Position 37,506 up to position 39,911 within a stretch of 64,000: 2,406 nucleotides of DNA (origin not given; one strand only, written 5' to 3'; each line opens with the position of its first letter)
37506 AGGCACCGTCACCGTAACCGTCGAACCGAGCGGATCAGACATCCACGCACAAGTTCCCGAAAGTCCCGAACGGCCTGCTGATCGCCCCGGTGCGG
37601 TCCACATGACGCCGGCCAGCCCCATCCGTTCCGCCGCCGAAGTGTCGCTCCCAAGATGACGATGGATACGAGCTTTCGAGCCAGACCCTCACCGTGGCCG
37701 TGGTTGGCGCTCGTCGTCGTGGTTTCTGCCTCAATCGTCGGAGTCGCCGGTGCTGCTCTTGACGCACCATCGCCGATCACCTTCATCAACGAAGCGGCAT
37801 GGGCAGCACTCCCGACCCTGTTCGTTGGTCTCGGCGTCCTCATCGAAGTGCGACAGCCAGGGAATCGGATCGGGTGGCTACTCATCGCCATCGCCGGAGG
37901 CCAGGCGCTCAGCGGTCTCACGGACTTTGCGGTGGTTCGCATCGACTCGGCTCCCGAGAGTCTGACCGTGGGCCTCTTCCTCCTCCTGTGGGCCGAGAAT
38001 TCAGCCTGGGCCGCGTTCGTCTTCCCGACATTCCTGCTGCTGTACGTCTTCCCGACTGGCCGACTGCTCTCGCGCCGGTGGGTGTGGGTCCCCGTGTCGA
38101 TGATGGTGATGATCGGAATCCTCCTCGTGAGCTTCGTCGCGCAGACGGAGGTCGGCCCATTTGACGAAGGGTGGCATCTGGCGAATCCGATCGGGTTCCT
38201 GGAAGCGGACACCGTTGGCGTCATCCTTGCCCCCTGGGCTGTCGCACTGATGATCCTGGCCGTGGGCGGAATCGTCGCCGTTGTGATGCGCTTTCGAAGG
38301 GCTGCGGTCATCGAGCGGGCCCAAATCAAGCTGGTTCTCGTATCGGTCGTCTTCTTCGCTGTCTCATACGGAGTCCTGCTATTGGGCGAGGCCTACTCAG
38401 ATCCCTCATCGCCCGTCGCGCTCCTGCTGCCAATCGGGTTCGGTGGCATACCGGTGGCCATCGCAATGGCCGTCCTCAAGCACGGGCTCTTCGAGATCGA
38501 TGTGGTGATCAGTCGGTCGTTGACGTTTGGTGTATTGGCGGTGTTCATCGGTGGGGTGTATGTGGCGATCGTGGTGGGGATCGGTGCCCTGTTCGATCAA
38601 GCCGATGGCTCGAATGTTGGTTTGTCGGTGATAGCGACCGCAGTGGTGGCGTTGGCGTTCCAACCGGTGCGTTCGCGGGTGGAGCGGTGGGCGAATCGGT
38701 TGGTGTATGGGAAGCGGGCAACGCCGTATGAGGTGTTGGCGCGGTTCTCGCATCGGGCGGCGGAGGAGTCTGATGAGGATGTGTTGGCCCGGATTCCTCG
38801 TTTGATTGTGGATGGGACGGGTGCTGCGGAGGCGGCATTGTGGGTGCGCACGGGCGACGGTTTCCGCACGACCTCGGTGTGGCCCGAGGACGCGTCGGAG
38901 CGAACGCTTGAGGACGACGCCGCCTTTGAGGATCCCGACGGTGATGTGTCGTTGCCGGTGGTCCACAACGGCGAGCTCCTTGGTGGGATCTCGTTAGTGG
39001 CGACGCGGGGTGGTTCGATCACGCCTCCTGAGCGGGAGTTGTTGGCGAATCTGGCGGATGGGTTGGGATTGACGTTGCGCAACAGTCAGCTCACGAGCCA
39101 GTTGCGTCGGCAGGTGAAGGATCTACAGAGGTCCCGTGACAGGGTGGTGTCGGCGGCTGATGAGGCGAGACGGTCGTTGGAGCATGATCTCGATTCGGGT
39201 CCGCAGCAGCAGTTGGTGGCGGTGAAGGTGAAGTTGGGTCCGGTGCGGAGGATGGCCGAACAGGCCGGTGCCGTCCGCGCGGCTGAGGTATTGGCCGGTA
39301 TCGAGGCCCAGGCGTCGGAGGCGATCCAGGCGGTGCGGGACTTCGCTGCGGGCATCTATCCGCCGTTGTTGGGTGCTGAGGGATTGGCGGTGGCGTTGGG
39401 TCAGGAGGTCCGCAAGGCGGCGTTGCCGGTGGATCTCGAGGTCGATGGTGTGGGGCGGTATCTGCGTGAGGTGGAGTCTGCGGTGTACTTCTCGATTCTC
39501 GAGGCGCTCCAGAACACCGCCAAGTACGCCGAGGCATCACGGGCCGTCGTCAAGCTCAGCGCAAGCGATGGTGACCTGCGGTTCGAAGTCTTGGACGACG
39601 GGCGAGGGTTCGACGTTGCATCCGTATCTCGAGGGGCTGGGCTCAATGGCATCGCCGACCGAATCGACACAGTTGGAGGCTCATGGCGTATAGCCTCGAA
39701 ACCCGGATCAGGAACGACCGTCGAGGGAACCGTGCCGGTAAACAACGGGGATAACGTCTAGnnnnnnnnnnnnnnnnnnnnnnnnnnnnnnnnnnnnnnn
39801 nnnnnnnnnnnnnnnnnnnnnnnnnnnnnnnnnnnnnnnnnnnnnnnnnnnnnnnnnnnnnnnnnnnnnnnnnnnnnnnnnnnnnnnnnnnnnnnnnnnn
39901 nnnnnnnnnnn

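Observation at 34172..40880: Two-component module with a REC-LuxR-HTH-nucleotidyl-cyclase response regulator, two tandem paralogous 8-10-TM NarL-type kinases, and convergent CheY-like + NarL regulators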

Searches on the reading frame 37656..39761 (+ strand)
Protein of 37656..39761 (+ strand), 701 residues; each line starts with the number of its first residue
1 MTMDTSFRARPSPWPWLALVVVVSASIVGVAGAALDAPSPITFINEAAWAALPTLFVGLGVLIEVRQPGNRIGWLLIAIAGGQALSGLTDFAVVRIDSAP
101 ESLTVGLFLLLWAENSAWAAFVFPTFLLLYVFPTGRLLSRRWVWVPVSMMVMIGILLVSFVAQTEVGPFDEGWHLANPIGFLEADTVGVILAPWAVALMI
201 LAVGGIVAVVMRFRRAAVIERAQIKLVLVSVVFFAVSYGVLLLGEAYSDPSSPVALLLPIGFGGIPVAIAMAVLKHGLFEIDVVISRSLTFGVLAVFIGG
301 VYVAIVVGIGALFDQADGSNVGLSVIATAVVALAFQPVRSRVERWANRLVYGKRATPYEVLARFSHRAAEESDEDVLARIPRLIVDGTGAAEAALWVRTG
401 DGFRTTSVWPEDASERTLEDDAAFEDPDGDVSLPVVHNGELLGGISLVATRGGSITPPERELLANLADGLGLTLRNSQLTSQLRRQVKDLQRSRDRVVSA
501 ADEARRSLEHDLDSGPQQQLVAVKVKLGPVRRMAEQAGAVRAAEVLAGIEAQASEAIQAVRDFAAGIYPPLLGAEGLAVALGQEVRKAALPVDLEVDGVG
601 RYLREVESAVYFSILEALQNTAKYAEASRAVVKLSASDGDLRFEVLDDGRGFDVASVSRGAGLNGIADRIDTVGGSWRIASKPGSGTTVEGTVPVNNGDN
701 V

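Call 8: search_protein_families(library=pfam, proteins=[window:37656-39761:+], max_evalue=0.01)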
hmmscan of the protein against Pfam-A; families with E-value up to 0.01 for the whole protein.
window:37656-39761:+ (701 aa): 3 families
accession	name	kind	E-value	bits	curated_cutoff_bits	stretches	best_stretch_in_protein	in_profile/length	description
PF02518.31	HATPase_c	-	8.1e-09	36.3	26.4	1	610-695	6-109/111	Histidine kinase-, DNA gyrase B-, and HSP90-like ATPase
PF13185.12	GAF_2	-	0.00037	21.2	28.6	1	425-474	89-135/136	GAF domain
PF07730.19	HisKA_3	-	0.00062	20.7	24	1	515-570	12-66/68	Histidine kinase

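Call 9: search_protein_families(library=ncbifam, proteins=[window:37656-39761:+], max_evalue=0.01)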
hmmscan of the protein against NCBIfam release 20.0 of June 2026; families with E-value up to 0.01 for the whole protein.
window:37656-39761:+ (701 aa): 7 families
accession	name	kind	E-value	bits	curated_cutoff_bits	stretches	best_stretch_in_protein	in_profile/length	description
NF052443.1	SensHisKinMctS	equivalog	4.7e-21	74.6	700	1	469-695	221-448/457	two-component system sensor histidine kinase MctS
NF008649.0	PRK11644.1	equivalog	7.1e-20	71.2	408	1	441-694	233-495/499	signal transduction histidine-protein kinase/phosphatase UhpB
NF052531.1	Strep_LiaS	equivalog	1.6e-13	50.6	450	1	478-695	102-327/328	envelope stress sensor histidine kinase LiaS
NF047786.1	his_kin_MadS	equivalog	2.1e-09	37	500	1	587-651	314-379/434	MadS family sensor histidine kinase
NF007896.0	PRK10600.1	equivalog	4e-06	25.8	578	1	589-690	477-580/598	nitrate/nitrite two-component system sensor histidine kinase NarX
NF008184.0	PRK10935.1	equivalog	3.1e-05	22.8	553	1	615-694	477-558/565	nitrate/nitrite two-component system sensor histidine kinase NarQ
NF047322.1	HK_morpho_MacS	equivalog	0.00012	21.3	300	1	610-694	276-367/367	MacS family sensor histidine kinase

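Call 37: find_homologous_proteins(query=window:37656-39761:+, max_evalue=1e-20)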
Query window:37656-39761:+ (701 aa): 4151 proteins with E <= 1e-20 among 8000 candidates; the best 120 are listed.
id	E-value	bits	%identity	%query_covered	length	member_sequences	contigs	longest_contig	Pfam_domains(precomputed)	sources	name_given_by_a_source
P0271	0.0e+0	1463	97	100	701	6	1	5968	PF02518.32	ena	-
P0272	0.0e+0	1258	85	97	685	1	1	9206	PF02518.32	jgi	jgi:signal transduction histidine kinase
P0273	1.2e-291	987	67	99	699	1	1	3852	PF02518.32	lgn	-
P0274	1.4e-290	984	67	100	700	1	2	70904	PF02518.32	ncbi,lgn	-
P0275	1.0e-278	945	70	93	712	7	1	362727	PF02518.32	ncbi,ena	-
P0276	4.8e-276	936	63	99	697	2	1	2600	PF02518.32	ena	-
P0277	7.5e-276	935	63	98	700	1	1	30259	PF07730.20,PF02518.32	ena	-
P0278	2.8e-272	924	65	99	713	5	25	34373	PF02518.32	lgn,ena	-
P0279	4.7e-270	916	65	98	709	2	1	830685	PF02518.32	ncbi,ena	-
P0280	2.2e-267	907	61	97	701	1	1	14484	PF02518.32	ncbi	-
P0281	1.2e-263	895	61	99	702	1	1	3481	PF02518.32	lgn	-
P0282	1.4e-263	895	64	98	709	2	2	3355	PF02518.32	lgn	-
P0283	1.7e-263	895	98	61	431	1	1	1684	PF02518.32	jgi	jgi:signal transduction histidine kinase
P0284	9.5e-262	889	63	98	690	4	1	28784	PF02518.32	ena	-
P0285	1.8e-259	881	66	93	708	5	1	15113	PF02518.32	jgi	-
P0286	2.9e-259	881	60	99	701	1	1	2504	PF02518.32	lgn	-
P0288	1.4e-254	865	63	94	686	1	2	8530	PF02518.32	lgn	-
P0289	5.5e-254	863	59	99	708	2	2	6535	PF02518.32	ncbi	ncbi:MAG: ATP-binding protein [Acidimicrobiia bacterium]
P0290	1.0e-252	859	60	99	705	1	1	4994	PF13185.13,PF02518.32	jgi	jgi:signal transduction histidine kinase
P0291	1.2e-251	855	61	98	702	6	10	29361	PF02518.32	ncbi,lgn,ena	-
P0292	8.3e-251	853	62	94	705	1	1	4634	PF02518.32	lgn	-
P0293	8.1e-245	833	57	98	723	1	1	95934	PF02518.32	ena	-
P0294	4.9e-244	830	61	97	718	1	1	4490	PF02518.32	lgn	-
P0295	1.0e-243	829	58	98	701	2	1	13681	PF02518.32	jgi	-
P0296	2.0e-243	828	58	98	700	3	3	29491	PF02518.32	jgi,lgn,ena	-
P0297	2.4e-242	825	60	97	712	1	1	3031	PF02518.32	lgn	-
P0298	6.1e-242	823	58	98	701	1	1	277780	PF02518.32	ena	-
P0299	4.3e-241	820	58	98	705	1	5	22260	PF02518.32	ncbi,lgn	-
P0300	3.5e-239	814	61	94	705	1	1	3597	PF02518.32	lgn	-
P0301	9.0e-237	806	62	94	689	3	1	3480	PF02518.32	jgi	jgi:signal transduction histidine kinase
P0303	2.7e-232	791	58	97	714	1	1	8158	PF02518.32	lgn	-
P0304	1.0e-222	760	56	93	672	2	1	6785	PF02518.32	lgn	-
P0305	7.1e-222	757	60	93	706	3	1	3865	PF02518.32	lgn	-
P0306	1.3e-217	743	57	92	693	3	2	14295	PF02518.32,PF16927.12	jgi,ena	-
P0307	3.3e-216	738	69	72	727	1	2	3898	PF02518.32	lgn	-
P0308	2.8e-215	735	63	82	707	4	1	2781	PF02518.32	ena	-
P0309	1.1e-214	733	77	62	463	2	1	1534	PF02518.32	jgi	jgi:signal transduction histidine kinase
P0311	2.7e-211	722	57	93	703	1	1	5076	PF02518.32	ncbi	-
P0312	4.3e-211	721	64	80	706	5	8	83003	PF02518.32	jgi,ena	-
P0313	7.0e-211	721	56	93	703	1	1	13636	PF02518.32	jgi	jgi:signal transduction histidine kinase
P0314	9.6e-211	720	53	99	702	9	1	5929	PF02518.32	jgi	jgi:signal transduction histidine kinase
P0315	2.0e-210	719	56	93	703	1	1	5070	PF02518.32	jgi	jgi:signal transduction histidine kinase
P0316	4.0e-210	718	57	93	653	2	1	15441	PF02518.32,PF16927.12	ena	-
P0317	5.1e-210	718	56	93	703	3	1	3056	PF02518.32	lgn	-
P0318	1.5e-208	713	54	98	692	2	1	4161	PF02518.32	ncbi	-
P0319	2.0e-207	709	54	93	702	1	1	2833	PF02518.32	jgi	jgi:signal transduction histidine kinase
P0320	4.7e-207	708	55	93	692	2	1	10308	PF02518.32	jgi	jgi:signal transduction histidine kinase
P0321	5.5e-207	708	56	93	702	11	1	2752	PF02518.32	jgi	jgi:signal transduction histidine kinase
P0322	1.6e-206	706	58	86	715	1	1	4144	PF02518.32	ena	-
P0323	3.5e-206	705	55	93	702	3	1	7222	PF02518.32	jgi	-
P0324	3.0e-205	702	62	80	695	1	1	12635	PF02518.32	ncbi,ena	-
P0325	1.9e-204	699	58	98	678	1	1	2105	PF02518.32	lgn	-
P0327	7.5e-203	694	54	91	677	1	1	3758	PF02518.32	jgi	-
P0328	1.5e-202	693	77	60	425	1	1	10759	PF02518.32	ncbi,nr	ncbi:MAG TPA: ATP-binding protein, partial [Acidimicrobiia bacterium]|nr:ATP-binding protein [Acidim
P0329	2.7e-202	692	75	62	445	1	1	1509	PF02518.32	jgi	jgi:signal transduction histidine kinase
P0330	8.3e-202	691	65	71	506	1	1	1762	PF02518.32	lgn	-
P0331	2.4e-200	686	66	71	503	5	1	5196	PF02518.32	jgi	jgi:signal transduction histidine kinase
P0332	4.6e-200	685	74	62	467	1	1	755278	PF02518.32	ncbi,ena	-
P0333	2.3e-199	683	54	93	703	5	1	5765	PF02518.32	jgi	jgi:signal transduction histidine kinase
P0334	3.1e-199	682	67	70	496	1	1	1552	PF13581.13,PF02518.32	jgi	jgi:signal transduction histidine kinase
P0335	4.1e-199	682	56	91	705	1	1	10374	PF02518.32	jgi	jgi:signal transduction histidine kinase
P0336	3.5e-198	679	76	60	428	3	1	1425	PF02518.32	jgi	jgi:signal transduction histidine kinase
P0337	4.2e-198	678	61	81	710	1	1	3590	PF02518.32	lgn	-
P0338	1.1e-196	674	75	61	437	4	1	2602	PF02518.32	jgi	jgi:signal transduction histidine kinase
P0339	1.6e-196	673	56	97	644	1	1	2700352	PF02518.32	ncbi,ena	-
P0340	5.5e-195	668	59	82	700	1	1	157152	PF02518.32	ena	-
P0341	2.8e-194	666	54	91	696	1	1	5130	PF02518.32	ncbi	-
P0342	5.8e-193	661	63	71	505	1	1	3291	PF02518.32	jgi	jgi:signal transduction histidine kinase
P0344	7.5e-190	651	51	96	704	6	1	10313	PF02518.32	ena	-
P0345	4.9e-189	648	55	84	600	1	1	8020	PF02518.32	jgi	jgi:signal transduction histidine kinase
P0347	1.6e-184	634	62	71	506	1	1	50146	PF02518.32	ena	-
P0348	1.6e-181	624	65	68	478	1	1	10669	PF02518.32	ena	-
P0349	3.8e-181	622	51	92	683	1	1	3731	PF02518.32,PF16927.12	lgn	-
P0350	8.1e-181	621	51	91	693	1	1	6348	PF02518.32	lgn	-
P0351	3.4e-180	619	52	92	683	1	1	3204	PF02518.32,PF16927.12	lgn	-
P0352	3.5e-180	619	52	92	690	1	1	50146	PF02518.32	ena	-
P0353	1.1e-179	618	49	92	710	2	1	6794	PF02518.32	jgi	jgi:signal transduction histidine kinase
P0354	4.4e-179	616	50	91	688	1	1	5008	PF02518.32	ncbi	-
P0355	1.0e-177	611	51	91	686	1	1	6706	PF02518.32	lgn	-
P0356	2.1e-177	610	51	92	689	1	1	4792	PF02518.32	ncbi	-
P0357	2.3e-177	610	51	92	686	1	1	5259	PF02518.32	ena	-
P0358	2.4e-177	610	51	92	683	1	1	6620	PF02518.32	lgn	-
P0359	2.8e-177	610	52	91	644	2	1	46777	PF02518.32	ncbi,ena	-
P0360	2.0e-176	607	51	95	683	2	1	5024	PF02518.32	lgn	-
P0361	5.7e-176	605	49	91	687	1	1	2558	PF02518.32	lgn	-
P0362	7.5e-176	605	50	91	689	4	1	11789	PF02518.32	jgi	jgi:signal transduction histidine kinase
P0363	2.8e-175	603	48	97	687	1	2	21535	PF02518.32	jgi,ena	-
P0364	6.6e-175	602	48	97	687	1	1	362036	PF02518.32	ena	-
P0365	2.7e-174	600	49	95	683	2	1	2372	PF02518.32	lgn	-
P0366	1.7e-173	597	48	93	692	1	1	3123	PF02518.32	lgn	-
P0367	2.4e-173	597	49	97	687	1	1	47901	PF02518.32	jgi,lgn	jgi:signal transduction histidine kinase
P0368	2.6e-173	597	50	92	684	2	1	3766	PF02518.32,PF16927.12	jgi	-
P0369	6.6e-173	595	51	92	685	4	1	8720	PF02518.32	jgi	jgi:signal transduction histidine kinase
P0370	1.2e-172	594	51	91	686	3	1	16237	PF02518.32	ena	-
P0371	2.6e-172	593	49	91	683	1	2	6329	PF02518.32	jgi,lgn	-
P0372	5.4e-172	592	49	92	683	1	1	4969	PF02518.32,PF16927.12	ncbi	ncbi:MAG: ATP-binding protein [Acidimicrobiales bacterium]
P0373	6.8e-172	592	49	98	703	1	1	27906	PF02518.32,PF16927.12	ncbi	ncbi:MAG: ATP-binding protein [Acidimicrobiales bacterium]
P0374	1.1e-171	591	64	62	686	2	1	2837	PF02518.32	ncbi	-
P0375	1.2e-171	591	59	70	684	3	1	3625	PF02518.32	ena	-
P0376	3.7e-171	589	59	70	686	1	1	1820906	PF02518.32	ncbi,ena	-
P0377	4.8e-171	589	50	97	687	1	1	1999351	PF02518.32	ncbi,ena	-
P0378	2.7e-170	587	56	74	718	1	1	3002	PF02518.32,PF16927.12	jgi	-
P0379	2.9e-170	586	52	83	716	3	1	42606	PF02518.32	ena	-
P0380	2.9e-170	586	48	91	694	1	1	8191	PF02518.32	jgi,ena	jgi:signal transduction histidine kinase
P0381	7.0e-170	585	76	54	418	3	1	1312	PF02518.32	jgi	jgi:signal transduction histidine kinase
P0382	7.4e-170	585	49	92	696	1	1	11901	PF02518.32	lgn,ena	-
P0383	9.3e-170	585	64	62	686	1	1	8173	PF02518.32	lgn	-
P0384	2.0e-169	584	49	92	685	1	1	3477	PF02518.32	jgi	jgi:signal transduction histidine kinase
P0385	3.8e-169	583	49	91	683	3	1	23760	PF13581.13,PF02518.32,PF16927.12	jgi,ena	-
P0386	4.1e-169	583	51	82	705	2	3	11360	PF02518.32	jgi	jgi:signal transduction histidine kinase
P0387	4.2e-169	583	58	70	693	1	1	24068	PF02518.32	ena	-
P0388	5.9e-169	582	49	92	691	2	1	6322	PF13581.13,PF02518.32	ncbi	-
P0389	5.9e-169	582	49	92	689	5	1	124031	PF02518.32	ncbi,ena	-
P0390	1.0e-168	581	50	90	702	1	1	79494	PF02518.32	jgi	jgi:signal transduction histidine kinase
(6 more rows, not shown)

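Call 41: find_encoding_contigs(protein=P0339, flank=7000, max_places=1)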
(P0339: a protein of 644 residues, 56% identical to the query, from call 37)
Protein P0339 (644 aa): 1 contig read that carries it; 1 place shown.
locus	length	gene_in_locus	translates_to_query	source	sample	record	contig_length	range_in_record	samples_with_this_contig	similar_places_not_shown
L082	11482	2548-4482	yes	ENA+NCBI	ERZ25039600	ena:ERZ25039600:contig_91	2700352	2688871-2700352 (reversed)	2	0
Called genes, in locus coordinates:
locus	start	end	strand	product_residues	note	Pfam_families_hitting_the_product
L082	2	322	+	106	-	?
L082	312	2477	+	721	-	PF07730:HisKA_3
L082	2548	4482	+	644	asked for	PF02518:HATPase_c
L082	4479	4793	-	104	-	PF00072:Response_reg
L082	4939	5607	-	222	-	PF00072:Response_reg, PF00196:GerE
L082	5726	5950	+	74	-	PF11127:YgaP-like_TM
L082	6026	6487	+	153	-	PF00085:Thioredoxin, PF13098:Thioredoxin_2, PF13728:TraF (weak)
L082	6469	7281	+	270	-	PF04542:Sigma70_r2, PF08281:Sigma70_r4_2, PF13490:zf-HC2 (weak)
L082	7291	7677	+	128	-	PF07681:DoxX (weak), PF13564:DoxX_2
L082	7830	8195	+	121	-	PF03795:YCII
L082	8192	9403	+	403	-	PF04542:Sigma70_r2, PF08281:Sigma70_r4_2, PF20239:DUF6596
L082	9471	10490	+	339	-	PF01553:Acyltransferase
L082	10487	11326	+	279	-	PF01734:Patatin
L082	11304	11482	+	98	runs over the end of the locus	-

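Call 42: find_encoding_contigs(protein=P0376, flank=7000, max_places=1)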
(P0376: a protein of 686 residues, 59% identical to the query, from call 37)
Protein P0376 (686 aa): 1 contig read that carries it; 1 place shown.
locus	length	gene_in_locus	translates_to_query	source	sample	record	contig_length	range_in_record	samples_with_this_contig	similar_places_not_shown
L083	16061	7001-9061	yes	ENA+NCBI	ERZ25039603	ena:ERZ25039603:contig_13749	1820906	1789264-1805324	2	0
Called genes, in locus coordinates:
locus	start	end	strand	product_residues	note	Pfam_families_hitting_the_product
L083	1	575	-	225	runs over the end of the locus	PF14329:DUF4386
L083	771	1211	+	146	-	-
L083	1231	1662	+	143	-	-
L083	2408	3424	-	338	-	PF00027:cNMP_binding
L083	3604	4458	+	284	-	PF00072:Response_reg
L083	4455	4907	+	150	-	PF00211:Guanylate_cyc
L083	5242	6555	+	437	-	PF07730:HisKA_3 (weak)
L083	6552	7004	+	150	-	-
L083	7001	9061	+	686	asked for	PF02518:HATPase_c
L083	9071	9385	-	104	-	PF00072:Response_reg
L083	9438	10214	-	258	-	PF00072:Response_reg, PF00196:GerE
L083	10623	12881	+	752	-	PF13191:AAA_16 (faint), PF25873:WHD_MalT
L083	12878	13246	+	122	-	PF00196:GerE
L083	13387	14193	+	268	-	PF13191:AAA_16 (weak)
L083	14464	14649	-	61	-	-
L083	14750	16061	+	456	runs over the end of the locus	PF17874:TPR_MalT, PF00196:GerE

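Call 43: find_encoding_contigs(protein=P0364, flank=7000, max_places=1)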
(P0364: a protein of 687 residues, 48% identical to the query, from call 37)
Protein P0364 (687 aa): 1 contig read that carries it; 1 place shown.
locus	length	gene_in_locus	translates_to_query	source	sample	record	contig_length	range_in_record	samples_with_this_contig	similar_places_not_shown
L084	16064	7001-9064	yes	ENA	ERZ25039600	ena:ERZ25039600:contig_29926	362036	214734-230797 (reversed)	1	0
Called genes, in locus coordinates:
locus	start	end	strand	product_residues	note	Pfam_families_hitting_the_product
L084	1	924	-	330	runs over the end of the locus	PF00892:EamA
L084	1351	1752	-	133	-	PF02036:SCP2 (weak)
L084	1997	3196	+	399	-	PF01548:DEDD_Tnp_IS110, PF02371:Transposase_20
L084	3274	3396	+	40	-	-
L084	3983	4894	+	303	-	PF00211:Guanylate_cyc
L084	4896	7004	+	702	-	PF07730:HisKA_3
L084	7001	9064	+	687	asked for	PF02518:HATPase_c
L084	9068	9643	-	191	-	PF00440:TetR_N, PF13977:TetR_C_6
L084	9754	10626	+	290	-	PF23169:HalD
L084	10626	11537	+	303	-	PF03446:NAD_binding_2, PF03807:F420_oxidored, PF14833:NAD_binding_11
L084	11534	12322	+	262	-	PF00596:Aldolase_II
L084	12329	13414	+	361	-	PF02746:MR_MLE_N, PF13378:MR_MLE_C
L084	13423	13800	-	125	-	PF00072:Response_reg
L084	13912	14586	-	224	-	PF00072:Response_reg, PF00196:GerE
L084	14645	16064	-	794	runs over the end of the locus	PF12704:MacB_PCD (weak), PF02687:FtsX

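Call 82: search_protein_families(library=pfam, proteins=[P0306, P0373], max_evalue=1)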
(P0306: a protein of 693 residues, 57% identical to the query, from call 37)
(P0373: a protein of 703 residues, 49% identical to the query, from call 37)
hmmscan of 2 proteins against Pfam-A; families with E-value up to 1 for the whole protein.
P0306 (693 aa): 7 families
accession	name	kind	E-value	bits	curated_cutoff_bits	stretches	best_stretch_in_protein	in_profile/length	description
PF02518.31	HATPase_c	-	4.5e-08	33.9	26.4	1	600-686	4-108/111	Histidine kinase-, DNA gyrase B-, and HSP90-like ATPase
PF16927.11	HisKA_7TM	-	1.1e-06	29.1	28.6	1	48-273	5-222/224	N-terminal 7TM region of histidine kinase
PF13581.12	HATPase_c_2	-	5.7e-05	23.6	27.4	1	589-652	20-87/127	Histidine kinase-like ATPase domain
PF07730.19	HisKA_3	-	0.0005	21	24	1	507-562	12-66/68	Histidine kinase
PF18183.6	SLATT_2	-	0.13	12.6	25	1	207-258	42-93/192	SMODS and SLOG-associating 2TM effector domain 2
PF01590.32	GAF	-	0.14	13.2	22.4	0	367-456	4-123/133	GAF domain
PF12046.13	CCB1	-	0.64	9.8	25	0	42-76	82-116/168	Cofactor assembly of complex C subunit B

P0373 (703 aa): 6 families
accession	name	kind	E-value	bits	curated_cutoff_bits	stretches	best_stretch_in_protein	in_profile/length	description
PF02518.31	HATPase_c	-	2.5e-11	44.4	26.4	1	604-693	3-110/111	Histidine kinase-, DNA gyrase B-, and HSP90-like ATPase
PF16927.11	HisKA_7TM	-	2.1e-05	24.9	28.6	1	131-280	70-222/224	N-terminal 7TM region of histidine kinase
PF07730.19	HisKA_3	-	0.0016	19.4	24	1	513-567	13-66/68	Histidine kinase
PF13581.12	HATPase_c_2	-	0.002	18.6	27.4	1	600-653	25-83/127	Histidine kinase-like ATPase domain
PF13185.12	GAF_2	-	0.015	15.9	28.6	1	427-471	91-135/136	GAF domain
PF19981.4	DUF6417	-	0.12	12.9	28.4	0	327-346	9-28/69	Family of unknown function (DUF6417)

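Call 84: search_protein_families(library=pfam, proteins=[L083:2408-3424:-], max_evalue=0.01)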
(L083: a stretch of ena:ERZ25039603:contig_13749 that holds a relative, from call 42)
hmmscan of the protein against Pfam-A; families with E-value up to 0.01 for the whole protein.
L083:2408-3424:- (338 aa): 1 family
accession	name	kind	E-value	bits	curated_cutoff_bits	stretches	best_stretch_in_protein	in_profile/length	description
PF00027.35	cNMP_binding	-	5.5e-15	55.6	27.5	1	244-321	2-84/89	Cyclic nucleotide-binding domain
